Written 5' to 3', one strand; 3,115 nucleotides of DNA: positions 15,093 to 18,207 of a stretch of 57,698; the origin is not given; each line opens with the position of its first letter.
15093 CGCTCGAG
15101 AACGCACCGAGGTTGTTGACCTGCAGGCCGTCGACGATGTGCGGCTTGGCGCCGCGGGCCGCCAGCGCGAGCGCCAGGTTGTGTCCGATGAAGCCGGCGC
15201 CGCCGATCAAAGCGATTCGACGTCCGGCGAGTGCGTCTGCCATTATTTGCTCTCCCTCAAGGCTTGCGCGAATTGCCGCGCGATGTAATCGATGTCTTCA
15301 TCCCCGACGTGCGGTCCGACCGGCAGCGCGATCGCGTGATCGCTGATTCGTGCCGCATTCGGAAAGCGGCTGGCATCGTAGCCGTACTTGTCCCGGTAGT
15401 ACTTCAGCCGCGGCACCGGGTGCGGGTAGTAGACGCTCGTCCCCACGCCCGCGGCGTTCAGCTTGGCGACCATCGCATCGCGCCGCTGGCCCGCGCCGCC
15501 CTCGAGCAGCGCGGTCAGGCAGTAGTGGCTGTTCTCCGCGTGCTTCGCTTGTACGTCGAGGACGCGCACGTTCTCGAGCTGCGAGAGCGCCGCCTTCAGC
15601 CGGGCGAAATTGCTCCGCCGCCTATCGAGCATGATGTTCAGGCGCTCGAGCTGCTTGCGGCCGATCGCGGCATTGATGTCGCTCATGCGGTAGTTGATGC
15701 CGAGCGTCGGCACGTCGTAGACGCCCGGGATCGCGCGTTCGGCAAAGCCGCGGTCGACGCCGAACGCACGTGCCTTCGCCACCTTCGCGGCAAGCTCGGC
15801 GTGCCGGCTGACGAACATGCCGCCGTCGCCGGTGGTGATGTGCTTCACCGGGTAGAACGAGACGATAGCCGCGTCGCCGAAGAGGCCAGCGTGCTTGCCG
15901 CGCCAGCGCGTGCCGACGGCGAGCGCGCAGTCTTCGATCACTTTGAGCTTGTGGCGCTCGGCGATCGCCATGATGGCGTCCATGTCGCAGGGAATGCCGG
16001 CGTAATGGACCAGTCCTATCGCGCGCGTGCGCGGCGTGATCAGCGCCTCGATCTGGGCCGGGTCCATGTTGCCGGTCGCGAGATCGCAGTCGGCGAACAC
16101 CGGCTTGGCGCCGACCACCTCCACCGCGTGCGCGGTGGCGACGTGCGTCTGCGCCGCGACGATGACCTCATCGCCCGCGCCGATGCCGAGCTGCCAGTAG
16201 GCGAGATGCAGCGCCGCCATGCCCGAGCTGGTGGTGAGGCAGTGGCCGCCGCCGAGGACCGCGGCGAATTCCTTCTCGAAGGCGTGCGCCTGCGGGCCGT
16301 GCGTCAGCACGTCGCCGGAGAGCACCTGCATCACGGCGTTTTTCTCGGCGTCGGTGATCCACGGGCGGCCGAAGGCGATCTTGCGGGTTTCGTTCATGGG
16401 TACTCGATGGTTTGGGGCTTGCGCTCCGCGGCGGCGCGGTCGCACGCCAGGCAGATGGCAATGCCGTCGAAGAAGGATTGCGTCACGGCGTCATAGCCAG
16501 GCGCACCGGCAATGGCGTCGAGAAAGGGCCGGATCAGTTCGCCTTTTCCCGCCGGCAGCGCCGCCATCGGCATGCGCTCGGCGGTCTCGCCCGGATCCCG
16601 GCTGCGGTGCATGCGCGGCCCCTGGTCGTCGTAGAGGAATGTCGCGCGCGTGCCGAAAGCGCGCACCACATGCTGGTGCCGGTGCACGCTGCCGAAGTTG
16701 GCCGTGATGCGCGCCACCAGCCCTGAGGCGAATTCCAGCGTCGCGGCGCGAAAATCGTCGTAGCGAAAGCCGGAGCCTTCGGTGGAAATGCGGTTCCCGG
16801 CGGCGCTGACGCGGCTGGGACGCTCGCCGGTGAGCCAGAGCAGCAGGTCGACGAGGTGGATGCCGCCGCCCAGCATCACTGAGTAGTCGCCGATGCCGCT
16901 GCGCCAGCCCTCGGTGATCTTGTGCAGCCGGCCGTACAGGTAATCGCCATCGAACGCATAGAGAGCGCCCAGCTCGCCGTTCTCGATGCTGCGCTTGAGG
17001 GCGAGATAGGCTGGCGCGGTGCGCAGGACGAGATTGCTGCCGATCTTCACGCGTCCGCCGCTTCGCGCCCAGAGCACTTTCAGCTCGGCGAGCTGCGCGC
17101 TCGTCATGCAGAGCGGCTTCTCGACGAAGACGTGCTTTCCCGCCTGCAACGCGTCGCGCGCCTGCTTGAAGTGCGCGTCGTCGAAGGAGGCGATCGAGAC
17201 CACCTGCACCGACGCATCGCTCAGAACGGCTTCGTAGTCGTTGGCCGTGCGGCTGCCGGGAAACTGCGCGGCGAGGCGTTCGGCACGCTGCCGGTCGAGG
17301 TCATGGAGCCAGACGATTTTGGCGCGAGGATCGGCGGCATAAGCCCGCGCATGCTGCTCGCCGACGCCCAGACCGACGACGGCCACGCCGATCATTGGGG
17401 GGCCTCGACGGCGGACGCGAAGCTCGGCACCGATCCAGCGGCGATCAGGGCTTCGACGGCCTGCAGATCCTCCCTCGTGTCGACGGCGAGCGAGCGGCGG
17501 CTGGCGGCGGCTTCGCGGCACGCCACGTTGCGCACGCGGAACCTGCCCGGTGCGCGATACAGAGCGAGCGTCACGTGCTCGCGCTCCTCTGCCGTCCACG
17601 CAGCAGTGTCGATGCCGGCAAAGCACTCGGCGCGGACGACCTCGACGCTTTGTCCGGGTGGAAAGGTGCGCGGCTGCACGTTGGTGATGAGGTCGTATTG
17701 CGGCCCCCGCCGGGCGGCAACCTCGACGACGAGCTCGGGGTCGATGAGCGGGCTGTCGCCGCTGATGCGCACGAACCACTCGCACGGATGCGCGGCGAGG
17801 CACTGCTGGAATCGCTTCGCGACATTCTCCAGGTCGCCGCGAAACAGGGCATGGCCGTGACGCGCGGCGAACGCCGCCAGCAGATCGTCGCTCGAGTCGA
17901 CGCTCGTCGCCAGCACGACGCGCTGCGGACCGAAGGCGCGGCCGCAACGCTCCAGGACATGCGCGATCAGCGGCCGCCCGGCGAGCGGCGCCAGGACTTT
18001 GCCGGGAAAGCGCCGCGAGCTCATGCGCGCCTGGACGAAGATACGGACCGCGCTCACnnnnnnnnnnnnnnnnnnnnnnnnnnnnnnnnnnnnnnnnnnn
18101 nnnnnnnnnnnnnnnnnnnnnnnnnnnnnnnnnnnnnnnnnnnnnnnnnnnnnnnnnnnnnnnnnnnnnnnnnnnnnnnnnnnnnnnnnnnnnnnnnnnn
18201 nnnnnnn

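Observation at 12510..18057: Non-canonical NeuB-type ulosonic-acid pathway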

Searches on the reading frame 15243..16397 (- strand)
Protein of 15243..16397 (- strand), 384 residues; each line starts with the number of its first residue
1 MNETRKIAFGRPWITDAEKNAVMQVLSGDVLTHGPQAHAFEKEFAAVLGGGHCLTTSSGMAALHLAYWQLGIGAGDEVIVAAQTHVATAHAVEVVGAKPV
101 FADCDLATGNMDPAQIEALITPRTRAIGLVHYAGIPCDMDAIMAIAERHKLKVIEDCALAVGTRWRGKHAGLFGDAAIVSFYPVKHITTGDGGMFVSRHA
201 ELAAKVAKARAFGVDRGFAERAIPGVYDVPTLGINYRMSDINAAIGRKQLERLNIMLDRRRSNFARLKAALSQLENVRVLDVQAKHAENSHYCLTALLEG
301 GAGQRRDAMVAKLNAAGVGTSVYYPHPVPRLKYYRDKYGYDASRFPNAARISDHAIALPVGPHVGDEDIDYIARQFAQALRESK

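Call 7: search_protein_families(library=pfam, proteins=[window:15243-16397:-], max_evalue=0.001)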
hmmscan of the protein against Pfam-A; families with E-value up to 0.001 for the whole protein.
window:15243-16397:- (384 aa): 3 families
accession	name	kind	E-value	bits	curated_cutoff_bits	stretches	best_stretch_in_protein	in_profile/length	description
PF01041.23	DegT_DnrJ_EryC1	-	3.2e-116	388.9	19.8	1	14-375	3-358/360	DegT/DnrJ/EryC1/StrS aminotransferase family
PF01053.26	Cys_Met_Meta_PP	-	2.5e-09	36.6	27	1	34-162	51-179/381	Cys/Met metabolism PLP-dependent enzyme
PF01212.27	Beta_elim_lyase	-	5.6e-06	26.3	27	1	21-276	17-270/288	Beta-eliminating lyase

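Call 8: search_protein_families(library=ncbifam, proteins=[window:15243-16397:-], max_evalue=0.001)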
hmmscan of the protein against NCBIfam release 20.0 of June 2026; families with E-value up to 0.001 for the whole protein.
window:15243-16397:- (384 aa): 31 families (the best 25 are shown)
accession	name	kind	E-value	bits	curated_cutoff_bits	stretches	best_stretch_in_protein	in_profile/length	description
TIGR03588.1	PseC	equivalog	9.5e-87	291.4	423.5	1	7-379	2-379/380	UDP-4-amino-4,6-dideoxy-N-acetyl-beta-L-altrosamine transaminase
NF008658.2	PRK11658.1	equivalog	1.3e-77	261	631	1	7-377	5-374/379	UDP-4-amino-4-deoxy-L-arabinose aminotransferase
TIGR04427.1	PLP_DesI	equivalog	9.4e-66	222.5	650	1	7-373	21-376/390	dTDP-4-dehydro-6-deoxyglucose aminotransferase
TIGR04181.1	NHT_00031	hypoth_equivalog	3e-64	217.1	420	1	9-360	3-358/359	LegC family aminotransferase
NF008687.0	PRK11706.1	equivalog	5.3e-62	209.7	375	1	6-378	1-372/375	dTDP-4-amino-4,6-dideoxygalactose transaminase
NF011936.0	PRK15407.1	equivalog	1.4e-61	208.5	423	2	18-215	48-253/440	lipopolysaccharide biosynthesis protein RfbH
TIGR02379.1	ECA_wecE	subfamily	5e-50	170.3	434.85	1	7-329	2-328/376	dTDP-4-amino-4,6-dideoxy-D-glucose transaminase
NF004650.0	PRK05994.1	equivalog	4.7e-10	38.9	667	1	35-169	63-197/427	O-acetylhomoserine aminocarboxypropyltransferase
TIGR01326.1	OAH_OAS_sulfhy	subfamily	1.1e-08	34.3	495.1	1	34-163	56-185/418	O-acetylhomoserine aminocarboxypropyltransferase/cysteine synthase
NF004770.0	PRK06108.1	subfamily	3.1e-08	32.8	422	1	39-128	85-175/396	pyridoxal phosphate-dependent aminotransferase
NF006096.0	PRK08248.1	equivalog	7.6e-08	31.4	726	1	35-161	64-190/431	homocysteine synthase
NF004757.0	PRK06084.1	equivalog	5.3e-07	28.8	790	1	35-167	58-190/425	bifunctional O-acetylhomoserine aminocarboxypropyltransferase/cysteine synthase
NF005732.0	PRK07550.1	equivalog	5.5e-07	29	366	1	37-131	80-174/389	aminotransferase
TIGR01325.1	O_suc_HS_sulf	equivalog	2.8e-06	26.2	510.05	1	34-160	53-179/380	O-succinylhomoserine sulfhydrylase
NF005816.0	PRK07682.1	equivalog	8.8e-06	24.6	620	1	58-156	98-202/390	aminotransferase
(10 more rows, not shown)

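Call 26: search_solved_structures(query=window:15243-16397:-, max_evalue=1e-20, show_alignments=0)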
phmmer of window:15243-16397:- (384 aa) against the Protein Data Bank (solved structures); distinct sequences matched with E-value up to 1e-20: 55.
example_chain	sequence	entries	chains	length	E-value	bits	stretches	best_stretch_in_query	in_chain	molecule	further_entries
8sng_A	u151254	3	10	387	1.1e-62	215.7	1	7-373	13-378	UDP-4-amino-4-deoxy-L-arabinose--oxoglutarate aminotransferase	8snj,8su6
1mdo_A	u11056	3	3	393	2.6e-60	207.8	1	7-375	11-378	ArnB aminotransferase | UDP-4-amino-4-deoxy-L-arabinose--oxoglutarate aminotransferase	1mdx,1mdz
4oca_A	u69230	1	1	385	2.1e-59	204.9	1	7-374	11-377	UDP-4-amino-4-deoxy-L-arabinose--oxoglutarate aminotransferase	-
3dr7_A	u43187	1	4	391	4.6e-59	203.7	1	4-370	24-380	Putative perosamine synthetase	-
3bn1_A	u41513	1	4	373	5.4e-59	203.5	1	6-370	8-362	Perosamine synthetase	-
3dr4_A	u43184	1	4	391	3.3e-58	201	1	4-370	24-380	Putative perosamine synthetase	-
3frk_A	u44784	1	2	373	7.9e-56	193.1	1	34-374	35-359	QdtB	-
7b0d_A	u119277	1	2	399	1.7e-52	182.2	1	20-375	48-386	Glutamine--scyllo-inositol transaminase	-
4lc3_A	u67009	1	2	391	9.7e-52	179.7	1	7-372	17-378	Putative UDP-4-amino-4-deoxy-l-arabinose--oxoglutarate aminotransferase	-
2po3_A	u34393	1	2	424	7e-51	176.8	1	32-373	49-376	4-dehydrase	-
7b0m_AAA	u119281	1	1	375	1.1e-50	176.2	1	11-376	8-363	Sugar aminotransferase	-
8gyh_B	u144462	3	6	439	3e-50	174.7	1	12-342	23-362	DegT/DnrJ/EryC1/StrS family aminotransferase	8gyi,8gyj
2oga_A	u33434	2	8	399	1.5e-49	172.5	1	21-365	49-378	Transaminase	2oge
9bgp_A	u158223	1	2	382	2.4e-48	168.5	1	9-381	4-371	aminotransferase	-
9bgr_A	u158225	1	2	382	1.7e-47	165.7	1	9-381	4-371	aminotransferase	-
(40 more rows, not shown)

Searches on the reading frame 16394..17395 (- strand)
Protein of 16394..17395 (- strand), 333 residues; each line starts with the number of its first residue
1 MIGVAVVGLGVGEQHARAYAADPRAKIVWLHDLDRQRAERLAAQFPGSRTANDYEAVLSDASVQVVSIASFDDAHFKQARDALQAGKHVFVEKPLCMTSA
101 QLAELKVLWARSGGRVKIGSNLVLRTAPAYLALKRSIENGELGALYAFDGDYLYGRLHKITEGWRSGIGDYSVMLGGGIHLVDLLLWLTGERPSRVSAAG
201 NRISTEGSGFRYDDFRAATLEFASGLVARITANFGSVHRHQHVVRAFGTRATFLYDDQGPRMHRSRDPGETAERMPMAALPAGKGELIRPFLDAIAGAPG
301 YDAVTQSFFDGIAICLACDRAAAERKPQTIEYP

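Call 7: search_protein_families(library=pfam, proteins=[window:16394-17395:-], max_evalue=0.001)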
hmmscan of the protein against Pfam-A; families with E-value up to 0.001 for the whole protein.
window:16394-17395:- (333 aa): 3 families
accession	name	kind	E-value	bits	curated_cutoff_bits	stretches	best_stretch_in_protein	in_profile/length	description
PF01408.29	GFO_IDH_MocA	-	6.3e-23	82.2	24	1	2-119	1-119/120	Oxidoreductase family, NAD-binding Rossmann fold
PF22725.1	GFO_IDH_MocA_C3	-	3.1e-19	69.6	27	1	130-253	1-123/124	GFO/IDH/MocA C-terminal domain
PF02894.22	GFO_IDH_MocA_C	-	1.5e-11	44.9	22.9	1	134-271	1-145/218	Oxidoreductase family, C-terminal alpha/beta domain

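Call 8: search_protein_families(library=ncbifam, proteins=[window:16394-17395:-], max_evalue=0.001)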
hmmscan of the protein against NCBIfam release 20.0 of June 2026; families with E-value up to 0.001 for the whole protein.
window:16394-17395:- (333 aa): 9 families
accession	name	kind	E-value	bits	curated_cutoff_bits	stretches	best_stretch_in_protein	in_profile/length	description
TIGR04380.1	myo_inos_iolG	equivalog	3.2e-26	92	355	1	1-257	1-254/330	inositol 2-dehydrogenase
NF040723.1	UDP-GlcNAcDh_Arch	equivalog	2.5e-20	73.2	450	1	4-242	3-225/302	UDP-N-acetylglucosamine 3-dehydrogenase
NF007574.0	PRK10206.1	equivalog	1.4e-17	63.8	352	1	36-198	39-195/345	oxidoreductase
NF008607.0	PRK11579.1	subfamily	2.7e-17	62.8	330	1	6-196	9-195/346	oxidoreductase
NF052479.1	LevoglcsnDh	equivalog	2.1e-16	59.6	650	1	19-191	22-204/386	levoglucosan dehydrogenase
NF058563.1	BT_2159_fam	equivalog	3.1e-14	52.8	650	1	3-187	2-181/350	disaccharide 3-dehydrogenase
NF052679.1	InsChiInosDhIolG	equivalog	3.9e-12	45.8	540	1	3-197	4-193/343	bifunctional inositol 2-dehydrogenase/D-chiro-inositol 1-dehydrogenase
NF058561.1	BT_2158_fam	equivalog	1.1e-11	44.1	750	1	5-98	37-132/487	glycoside 3-dehydrogenase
NF041392.1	XylDh_Gfo6_Halo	equivalog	0.00031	19.7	350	1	4-165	19-185/350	D-xylose 1-dehydrogenase Gfo6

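Call 18: search_solved_structures(query=window:16394-17395:-, max_evalue=0.00001, show_alignments=1)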
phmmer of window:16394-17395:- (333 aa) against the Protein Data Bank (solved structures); distinct sequences matched with E-value up to 0.00001: 65 (the best 60 are shown).
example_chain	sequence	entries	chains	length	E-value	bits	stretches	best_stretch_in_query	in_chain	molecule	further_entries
6jw6_A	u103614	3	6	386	1.7e-18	70.3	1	3-202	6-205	Dehydrogenase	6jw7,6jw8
3e18_A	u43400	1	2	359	1.6e-17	67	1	6-239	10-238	oxidoreductase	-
5ya8_A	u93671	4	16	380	9.8e-16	61.2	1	2-258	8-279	Scyllo-inositol dehydrogenase with L-glucose dehydrogenase activity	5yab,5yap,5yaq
6nor_A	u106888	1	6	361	1.1e-15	61.1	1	2-253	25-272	Putative NAD dependent dehydrogenase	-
4gqa_A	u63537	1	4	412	2.2e-15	60.1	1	6-184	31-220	NAD binding Oxidoreductase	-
3f4l_A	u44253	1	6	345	2.8e-15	59.7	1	39-197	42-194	Putative oxidoreductase yhhX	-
6ktj_A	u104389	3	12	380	3.8e-15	59.3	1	2-258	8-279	Scyllo-inositol dehydrogenase with L-glucose dehydrogenase activity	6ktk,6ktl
7xr9_A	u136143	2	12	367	2.8e-14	56.4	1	12-188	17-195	DgpA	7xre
2glx_A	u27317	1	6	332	3.1e-14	56.3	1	34-234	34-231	1,5-anhydro-D-fructose reductase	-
4h3v_A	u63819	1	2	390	4.7e-14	55.7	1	2-198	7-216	Oxidoreductase domain protein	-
4fb5_A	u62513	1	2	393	5.6e-14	55.4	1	3-282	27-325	Probable oxidoreductase protein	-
3i23_A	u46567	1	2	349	1.7e-13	53.8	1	38-253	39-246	Oxidoreductase, Gfo/Idh/MocA family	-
3fd8_A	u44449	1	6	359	1.8e-13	53.7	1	38-253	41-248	Oxidoreductase, Gfo/Idh/MocA family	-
3ec7_A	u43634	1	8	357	3.3e-13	52.9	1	5-195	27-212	Putative Dehydrogenase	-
4koa_A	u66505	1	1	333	1.6e-12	50.6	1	27-234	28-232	1,5-anhydro-D-fructose reductase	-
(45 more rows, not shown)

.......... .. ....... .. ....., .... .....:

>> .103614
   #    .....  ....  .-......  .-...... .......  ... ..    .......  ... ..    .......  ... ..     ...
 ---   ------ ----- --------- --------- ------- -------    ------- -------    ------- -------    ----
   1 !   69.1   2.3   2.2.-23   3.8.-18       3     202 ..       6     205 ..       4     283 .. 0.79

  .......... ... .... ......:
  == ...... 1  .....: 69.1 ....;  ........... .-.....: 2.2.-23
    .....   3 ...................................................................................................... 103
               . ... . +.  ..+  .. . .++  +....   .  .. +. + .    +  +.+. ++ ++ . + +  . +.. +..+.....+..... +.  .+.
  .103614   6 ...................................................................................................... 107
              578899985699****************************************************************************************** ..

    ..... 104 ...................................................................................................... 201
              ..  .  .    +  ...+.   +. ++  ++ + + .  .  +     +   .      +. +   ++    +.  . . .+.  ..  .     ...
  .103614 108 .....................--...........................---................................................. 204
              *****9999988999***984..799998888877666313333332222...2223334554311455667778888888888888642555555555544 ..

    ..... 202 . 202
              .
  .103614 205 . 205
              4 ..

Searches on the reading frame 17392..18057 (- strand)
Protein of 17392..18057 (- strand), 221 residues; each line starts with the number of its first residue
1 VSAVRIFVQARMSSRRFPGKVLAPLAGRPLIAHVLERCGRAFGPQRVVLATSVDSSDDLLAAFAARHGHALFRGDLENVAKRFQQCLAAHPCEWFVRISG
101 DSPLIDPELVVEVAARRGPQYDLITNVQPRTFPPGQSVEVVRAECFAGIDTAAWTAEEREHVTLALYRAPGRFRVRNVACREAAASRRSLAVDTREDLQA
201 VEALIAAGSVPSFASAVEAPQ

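Call 7: search_protein_families(library=pfam, proteins=[window:17392-18057:-], max_evalue=0.001)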
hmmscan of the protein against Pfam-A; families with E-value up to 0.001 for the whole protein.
window:17392-18057:- (221 aa): 2 families
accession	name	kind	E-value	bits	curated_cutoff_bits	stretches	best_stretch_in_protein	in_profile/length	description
PF02348.25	CTP_transf_3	-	5.5e-22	79.1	22.6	1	7-174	3-170/217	Cytidylyltransferase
PF12804.13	NTP_transf_3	-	1.8e-09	38.4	27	1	14-152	9-144/160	MobA-like NTP transferase domain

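Call 8: search_protein_families(library=ncbifam, proteins=[window:17392-18057:-], max_evalue=0.001)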
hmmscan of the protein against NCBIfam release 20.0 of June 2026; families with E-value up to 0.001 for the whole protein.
window:17392-18057:- (221 aa): 8 families
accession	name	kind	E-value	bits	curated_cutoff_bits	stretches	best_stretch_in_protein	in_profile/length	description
NF009905.0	PRK13368.1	subfamily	1.6e-19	70.3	255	1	5-125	4-124/243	3-deoxy-manno-octulosonate cytidylyltransferase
NF003952.0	PRK05450.1-5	subfamily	3.8e-18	65.5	193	1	6-117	5-116/250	3-deoxy-manno-octulosonate cytidylyltransferase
NF003950.0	PRK05450.1-3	subfamily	9.4e-15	54.6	234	1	4-128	3-130/248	3-deoxy-manno-octulosonate cytidylyltransferase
NF003948.0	PRK05450.1-1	equivalog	2.5e-12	46.6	281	1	5-127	7-131/248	3-deoxy-manno-octulosonate cytidylyltransferase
TIGR00466.1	kdsB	equivalog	2.8e-11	43.3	155.2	1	5-115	4-114/241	3-deoxy-manno-octulosonate cytidylyltransferase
TIGR02665.1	molyb_mobA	equivalog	4.1e-06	26.9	151.85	1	14-118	11-114/186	molybdenum cofactor guanylyltransferase MobA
TIGR01173.1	glmU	equivalog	0.00024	20.1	366.85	1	11-114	13-114/452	bifunctional UDP-N-acetylglucosamine diphosphorylase/glucosamine-1-phosphate N-acetyltransferase GlmU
NF001457.0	PRK00317.1-3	equivalog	0.00054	19.5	164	0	7-112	5-108/200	molybdenum cofactor guanylyltransferase MobA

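Call 19: search_solved_structures(query=window:17392-18057:-, max_evalue=0.001, show_alignments=2)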
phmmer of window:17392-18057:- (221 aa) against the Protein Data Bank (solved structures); distinct sequences matched with E-value up to 0.001: 11.
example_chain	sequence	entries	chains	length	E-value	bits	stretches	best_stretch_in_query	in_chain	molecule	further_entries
6oew_A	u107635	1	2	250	4.2e-22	82.3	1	4-206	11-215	Cytidylyltransferase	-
1vh3_A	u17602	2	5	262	2.5e-13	53.6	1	5-115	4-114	3-deoxy-manno-octulosonate cytidylyltransferase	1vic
3duv_A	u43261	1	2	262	3.9e-13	53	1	5-115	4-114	3-deoxy-manno-octulosonate cytidylyltransferase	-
3jtj_A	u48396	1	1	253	4.3e-12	49.6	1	7-115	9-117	3-deoxy-manno-octulosonate cytidylyltransferase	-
8ees_A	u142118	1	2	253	1.4e-11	47.9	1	6-116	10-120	3-deoxy-manno-octulosonate cytidylyltransferase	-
1vh1_A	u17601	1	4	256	8.2e-11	45.4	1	6-117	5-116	3-deoxy-manno-octulosonate cytidylyltransferase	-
3k8d_A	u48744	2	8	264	1.1e-10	45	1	6-117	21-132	3-deoxy-manno-octulosonate cytidylyltransferase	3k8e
1gq9_A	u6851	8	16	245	2.8e-09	40.4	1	6-110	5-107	3-DEOXY-MANNO-OCTULOSONATE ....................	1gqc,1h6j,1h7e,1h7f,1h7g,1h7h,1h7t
3oam_A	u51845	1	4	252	6.1e-09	39.3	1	5-115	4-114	3-deoxy-manno-octulosonate cytidylyltransferase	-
3tqd_A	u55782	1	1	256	1e-08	38.5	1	4-114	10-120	3-deoxy-manno-octulosonate cytidylyltransferase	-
4xwi_A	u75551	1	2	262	2.2e-08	37.5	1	3-118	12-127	3-deoxy-manno-octulosonate cytidylyltransferase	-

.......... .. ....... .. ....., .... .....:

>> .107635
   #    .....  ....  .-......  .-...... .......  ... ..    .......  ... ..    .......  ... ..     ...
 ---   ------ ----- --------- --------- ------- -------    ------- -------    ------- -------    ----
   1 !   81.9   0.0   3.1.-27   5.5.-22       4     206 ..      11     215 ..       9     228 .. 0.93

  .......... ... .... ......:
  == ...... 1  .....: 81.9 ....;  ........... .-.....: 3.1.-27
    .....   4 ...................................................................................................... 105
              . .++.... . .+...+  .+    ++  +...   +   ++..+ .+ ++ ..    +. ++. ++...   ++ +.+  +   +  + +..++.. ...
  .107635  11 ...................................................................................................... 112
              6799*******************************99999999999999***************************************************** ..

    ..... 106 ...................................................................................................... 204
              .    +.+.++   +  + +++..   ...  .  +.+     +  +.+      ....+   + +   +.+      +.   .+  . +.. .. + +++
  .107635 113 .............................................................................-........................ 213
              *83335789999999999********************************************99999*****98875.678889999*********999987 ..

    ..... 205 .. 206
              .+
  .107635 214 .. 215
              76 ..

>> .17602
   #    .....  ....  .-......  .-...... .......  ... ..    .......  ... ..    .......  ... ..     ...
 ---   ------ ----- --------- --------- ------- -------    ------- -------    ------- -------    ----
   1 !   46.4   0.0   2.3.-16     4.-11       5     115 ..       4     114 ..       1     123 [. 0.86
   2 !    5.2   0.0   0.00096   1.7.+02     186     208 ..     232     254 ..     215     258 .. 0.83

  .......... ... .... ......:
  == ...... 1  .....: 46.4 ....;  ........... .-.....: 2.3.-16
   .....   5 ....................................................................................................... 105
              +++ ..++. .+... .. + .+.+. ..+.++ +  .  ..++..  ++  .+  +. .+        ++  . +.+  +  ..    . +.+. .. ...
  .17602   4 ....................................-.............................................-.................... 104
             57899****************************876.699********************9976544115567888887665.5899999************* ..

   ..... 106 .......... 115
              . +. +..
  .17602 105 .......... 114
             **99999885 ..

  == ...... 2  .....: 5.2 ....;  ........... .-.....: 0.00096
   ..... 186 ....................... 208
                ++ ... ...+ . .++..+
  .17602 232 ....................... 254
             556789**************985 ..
